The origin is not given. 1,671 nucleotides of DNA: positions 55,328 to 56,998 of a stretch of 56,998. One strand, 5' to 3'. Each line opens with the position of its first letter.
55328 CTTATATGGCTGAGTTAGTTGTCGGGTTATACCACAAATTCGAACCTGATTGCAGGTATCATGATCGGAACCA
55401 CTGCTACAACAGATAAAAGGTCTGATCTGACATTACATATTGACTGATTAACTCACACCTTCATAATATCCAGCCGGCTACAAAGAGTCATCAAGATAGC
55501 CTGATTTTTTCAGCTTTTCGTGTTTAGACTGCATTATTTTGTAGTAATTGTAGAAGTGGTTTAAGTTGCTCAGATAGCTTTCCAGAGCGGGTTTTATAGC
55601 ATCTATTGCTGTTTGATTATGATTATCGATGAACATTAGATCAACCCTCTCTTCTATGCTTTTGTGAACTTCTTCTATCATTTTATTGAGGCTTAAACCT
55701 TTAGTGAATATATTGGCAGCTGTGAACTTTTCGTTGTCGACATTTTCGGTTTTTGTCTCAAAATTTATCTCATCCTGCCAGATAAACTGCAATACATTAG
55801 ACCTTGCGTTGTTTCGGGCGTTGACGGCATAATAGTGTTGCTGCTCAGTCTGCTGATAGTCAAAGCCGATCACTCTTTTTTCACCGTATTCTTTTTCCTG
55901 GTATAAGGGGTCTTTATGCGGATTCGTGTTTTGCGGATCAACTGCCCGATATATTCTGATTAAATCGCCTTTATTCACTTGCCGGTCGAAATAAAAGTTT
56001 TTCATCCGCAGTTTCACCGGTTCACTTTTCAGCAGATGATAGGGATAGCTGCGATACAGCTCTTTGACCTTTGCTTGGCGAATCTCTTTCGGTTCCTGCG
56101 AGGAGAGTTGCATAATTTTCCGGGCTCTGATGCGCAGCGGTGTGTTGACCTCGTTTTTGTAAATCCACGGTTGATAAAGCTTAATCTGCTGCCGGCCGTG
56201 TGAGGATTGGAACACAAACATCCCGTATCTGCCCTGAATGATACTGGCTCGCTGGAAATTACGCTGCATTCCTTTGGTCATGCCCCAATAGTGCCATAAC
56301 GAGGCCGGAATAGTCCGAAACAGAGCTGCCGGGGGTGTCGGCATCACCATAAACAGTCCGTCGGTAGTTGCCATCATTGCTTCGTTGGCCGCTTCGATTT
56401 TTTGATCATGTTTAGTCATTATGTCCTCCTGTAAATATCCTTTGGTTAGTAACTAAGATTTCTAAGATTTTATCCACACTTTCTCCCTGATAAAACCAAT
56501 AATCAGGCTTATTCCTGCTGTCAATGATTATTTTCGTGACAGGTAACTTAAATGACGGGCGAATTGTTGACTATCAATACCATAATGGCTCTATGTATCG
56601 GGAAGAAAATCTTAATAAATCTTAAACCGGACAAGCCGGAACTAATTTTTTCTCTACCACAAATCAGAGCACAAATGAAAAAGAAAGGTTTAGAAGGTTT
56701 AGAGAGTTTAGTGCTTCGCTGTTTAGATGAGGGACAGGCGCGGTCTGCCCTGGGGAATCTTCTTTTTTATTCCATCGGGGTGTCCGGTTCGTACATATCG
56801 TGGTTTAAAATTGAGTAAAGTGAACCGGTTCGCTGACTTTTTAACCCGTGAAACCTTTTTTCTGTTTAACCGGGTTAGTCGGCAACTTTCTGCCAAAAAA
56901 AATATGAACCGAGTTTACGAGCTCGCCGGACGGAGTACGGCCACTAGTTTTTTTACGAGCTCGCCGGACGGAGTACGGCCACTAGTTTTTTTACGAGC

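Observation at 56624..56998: A modular, hairpin-rich intergenic repeat family occurs six times in 57 kb, and both window ends lie inside it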

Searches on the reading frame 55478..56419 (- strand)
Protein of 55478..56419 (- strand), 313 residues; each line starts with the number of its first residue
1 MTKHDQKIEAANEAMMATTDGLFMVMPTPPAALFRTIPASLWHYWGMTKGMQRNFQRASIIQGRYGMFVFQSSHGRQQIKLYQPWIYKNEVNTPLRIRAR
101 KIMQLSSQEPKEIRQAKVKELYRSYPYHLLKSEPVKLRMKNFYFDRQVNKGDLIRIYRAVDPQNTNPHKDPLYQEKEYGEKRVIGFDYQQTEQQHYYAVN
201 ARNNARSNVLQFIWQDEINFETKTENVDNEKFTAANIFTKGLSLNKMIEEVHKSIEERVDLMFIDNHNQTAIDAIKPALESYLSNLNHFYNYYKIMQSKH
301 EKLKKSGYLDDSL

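Call 16: find_encoding_contigs(protein=window:55478-56419:-, flank=10000, max_places=10)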
Protein window:55478-56419:- (313 aa): no gene with exactly this product is on record in the collection.

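Call 34: find_homologous_proteins(query=window:55478-56419:-, max_evalue=1e-10)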
Query window:55478-56419:- (313 aa): 28 proteins with E <= 1e-10 among 834 candidates.
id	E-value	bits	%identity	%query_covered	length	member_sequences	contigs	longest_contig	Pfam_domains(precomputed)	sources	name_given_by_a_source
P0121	2.0e-208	709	100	100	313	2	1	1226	-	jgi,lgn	-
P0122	8.5e-108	378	54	99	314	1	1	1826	-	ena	-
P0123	3.2e-88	314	51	97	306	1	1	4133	-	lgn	-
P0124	8.6e-82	293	46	98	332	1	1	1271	-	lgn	-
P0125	3.4e-80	288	46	98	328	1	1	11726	-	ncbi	-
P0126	3.0e-77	278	44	98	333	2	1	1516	-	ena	-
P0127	3.2e-75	271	45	97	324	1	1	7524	-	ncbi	-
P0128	1.5e-67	246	51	72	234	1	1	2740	-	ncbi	-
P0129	4.0e-67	245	48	77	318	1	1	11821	-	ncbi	-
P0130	9.5e-67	244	52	69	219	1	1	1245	-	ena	-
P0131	1.5e-55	207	55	58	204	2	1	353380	-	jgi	-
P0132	2.2e-54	203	58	51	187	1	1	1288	-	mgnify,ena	mgnify:CR=1 FL=1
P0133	8.3e-53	198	50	60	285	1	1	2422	-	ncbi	-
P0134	1.5e-50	190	50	58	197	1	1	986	-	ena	-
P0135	2.2e-50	190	50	60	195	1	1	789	-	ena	-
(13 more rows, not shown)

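Call 35: find_encoding_contigs(protein=P0121, flank=10000, max_places=10)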
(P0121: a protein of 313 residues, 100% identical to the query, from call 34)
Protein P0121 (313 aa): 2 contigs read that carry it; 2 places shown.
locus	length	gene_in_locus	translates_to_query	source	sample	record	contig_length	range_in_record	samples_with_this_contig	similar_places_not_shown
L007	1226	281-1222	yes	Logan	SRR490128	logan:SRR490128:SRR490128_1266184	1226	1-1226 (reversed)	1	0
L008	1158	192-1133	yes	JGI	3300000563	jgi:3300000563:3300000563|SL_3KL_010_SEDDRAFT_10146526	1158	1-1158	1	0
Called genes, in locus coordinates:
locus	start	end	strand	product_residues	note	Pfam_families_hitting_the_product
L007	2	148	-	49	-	?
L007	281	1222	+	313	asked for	-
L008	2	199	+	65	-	?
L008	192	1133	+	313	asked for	-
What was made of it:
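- The 313-aa neighbour gene is 100% identical to proteins on contigs from sample SL_3KL_010_SED / SRR490128 (calls 34, 35).
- Tried and rejected: The identical P0121 gave only 1.2-kb contigs that stop at or just short of the repeat (call 35).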

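Call 49: search_protein_families(library=pfam, proteins=[window:55478-56419:-], max_evalue=0.00001)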
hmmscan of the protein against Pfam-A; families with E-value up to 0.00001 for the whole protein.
window:55478-56419:- (313 aa): 0 families

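Call 77: find_encoding_contigs(protein=P0123, flank=10000, max_places=3)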
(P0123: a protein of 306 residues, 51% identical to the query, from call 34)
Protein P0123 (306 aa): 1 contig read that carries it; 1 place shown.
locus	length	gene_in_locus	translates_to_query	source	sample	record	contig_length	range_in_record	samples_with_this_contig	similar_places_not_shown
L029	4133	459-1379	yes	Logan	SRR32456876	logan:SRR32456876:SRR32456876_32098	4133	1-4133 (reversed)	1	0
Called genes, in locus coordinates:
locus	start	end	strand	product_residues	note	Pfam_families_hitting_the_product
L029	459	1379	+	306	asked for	-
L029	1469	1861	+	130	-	PF00583:Acetyltransf_1, PF13673:Acetyltransf_10, PF13508:Acetyltransf_7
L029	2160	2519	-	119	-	-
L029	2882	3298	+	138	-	PF02566:OsmC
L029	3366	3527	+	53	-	-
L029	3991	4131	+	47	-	?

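Call 78: find_encoding_contigs(protein=P0122, flank=10000, max_places=3)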
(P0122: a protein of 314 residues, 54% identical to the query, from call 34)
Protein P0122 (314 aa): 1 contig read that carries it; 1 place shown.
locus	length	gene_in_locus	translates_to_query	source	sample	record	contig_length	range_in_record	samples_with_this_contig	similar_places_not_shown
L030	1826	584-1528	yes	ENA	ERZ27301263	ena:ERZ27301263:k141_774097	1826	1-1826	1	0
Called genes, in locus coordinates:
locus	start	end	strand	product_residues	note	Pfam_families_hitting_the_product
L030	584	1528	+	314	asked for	-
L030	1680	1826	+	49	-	?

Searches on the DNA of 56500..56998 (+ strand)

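Call 32: search_rna_families(source=window, start=56500, end=56998, threshold=evalue, max_evalue=10)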
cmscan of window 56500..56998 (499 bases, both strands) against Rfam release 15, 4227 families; matches with E-value up to 10: 4.
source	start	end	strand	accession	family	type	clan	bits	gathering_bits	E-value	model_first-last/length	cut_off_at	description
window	56511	56570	+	RF03008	malK-II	Cis-reg;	-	15.5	52.9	6.6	1-50/50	no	malK-II RNA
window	56938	56968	-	RF00522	PreQ1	Cis-reg; riboswitch;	-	15.2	39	1.9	1-45/45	no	PreQ1 (pre queuosine) riboswitch aptamer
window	56755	56821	+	RF00656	mir-205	Gene; miRNA;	-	12.4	55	7.3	1-75/75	no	mir-205 microRNA precursor family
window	56745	56861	+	RF02694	RalA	Gene; sRNA;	-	11.3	170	7.1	1-179/179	no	RalR antitoxin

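Call 53: build_rna_model(alignment_id=A3, structure=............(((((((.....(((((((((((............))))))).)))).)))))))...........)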
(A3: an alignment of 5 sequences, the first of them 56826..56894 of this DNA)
Model R1 built from alignment A3 (5 sequences, 78 columns); structure: as given.
model positions 70; base pairs 18; branch points 0; effective number of sequences 3.38; information 0.804 bits per position. Calibrated on 0.2 Mb of random sequence (short: E-values are rough).
structure used (alignment columns):
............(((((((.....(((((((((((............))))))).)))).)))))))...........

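Call 54: search_with_rna_model(model_id=R1, sources=[window, L001, L002, L003, L005, L006, L009, L010, L011], max_evalue=10, show_alignments=0)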
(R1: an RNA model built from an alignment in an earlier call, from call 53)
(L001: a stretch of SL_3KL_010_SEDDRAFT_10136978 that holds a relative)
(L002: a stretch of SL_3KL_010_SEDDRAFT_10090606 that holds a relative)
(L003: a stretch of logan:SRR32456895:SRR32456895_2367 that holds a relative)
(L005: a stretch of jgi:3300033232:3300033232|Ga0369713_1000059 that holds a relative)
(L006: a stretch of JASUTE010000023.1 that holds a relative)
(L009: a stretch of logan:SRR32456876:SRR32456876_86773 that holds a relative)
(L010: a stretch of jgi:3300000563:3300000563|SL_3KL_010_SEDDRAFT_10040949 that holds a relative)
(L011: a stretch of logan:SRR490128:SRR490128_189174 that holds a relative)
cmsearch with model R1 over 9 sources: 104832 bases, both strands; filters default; matches with E-value up to 10: 14.
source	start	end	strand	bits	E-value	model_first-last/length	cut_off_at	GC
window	56824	56893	+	80.9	2.1e-17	1-70/70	no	0.46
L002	934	1003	+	78.1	1e-16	1-70/70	no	0.51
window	17373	17443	-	78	1.1e-16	1-70/70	no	0.39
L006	3046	3117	-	75.4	5e-16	1-70/70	no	0.44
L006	3172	3240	+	72.1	3.2e-15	1-70/70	no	0.39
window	1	58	+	65.6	1.3e-13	13-70/70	5'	0.43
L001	1085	1118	+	23.5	0.0034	21-53/70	no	0.44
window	54918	54951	+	22.6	0.0055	21-53/70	no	0.41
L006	3170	3238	-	18.8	0.049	1-70/70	no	0.42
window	37260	37293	-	18.5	0.058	1-70/70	no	0.44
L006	3377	3439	-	16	0.24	1-70/70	no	0.35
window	56748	56781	+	16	0.24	21-53/70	no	0.47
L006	3048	3119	+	14.9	0.45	1-70/70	no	0.43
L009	2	55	-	14.4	0.59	1-70/70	no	0.52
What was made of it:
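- It weakly finds h1 in B, C and L001 (call 54).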

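Call 94: search_with_rna_model(model_id=R1, sources=[L004, L007, L008, L018, L029, L030], max_evalue=1)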
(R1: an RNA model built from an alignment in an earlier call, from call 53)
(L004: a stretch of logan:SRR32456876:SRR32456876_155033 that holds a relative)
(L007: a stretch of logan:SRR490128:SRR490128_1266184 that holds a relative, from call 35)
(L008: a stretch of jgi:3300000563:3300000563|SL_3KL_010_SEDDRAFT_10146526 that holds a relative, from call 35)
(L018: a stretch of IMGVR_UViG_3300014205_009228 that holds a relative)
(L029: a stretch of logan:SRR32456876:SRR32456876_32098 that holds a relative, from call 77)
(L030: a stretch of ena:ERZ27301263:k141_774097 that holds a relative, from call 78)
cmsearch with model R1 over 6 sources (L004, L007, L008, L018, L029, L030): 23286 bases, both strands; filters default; matches with E-value up to 1: 1.
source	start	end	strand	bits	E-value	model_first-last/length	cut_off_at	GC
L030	326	379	-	12.7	0.35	1-70/70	no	0.37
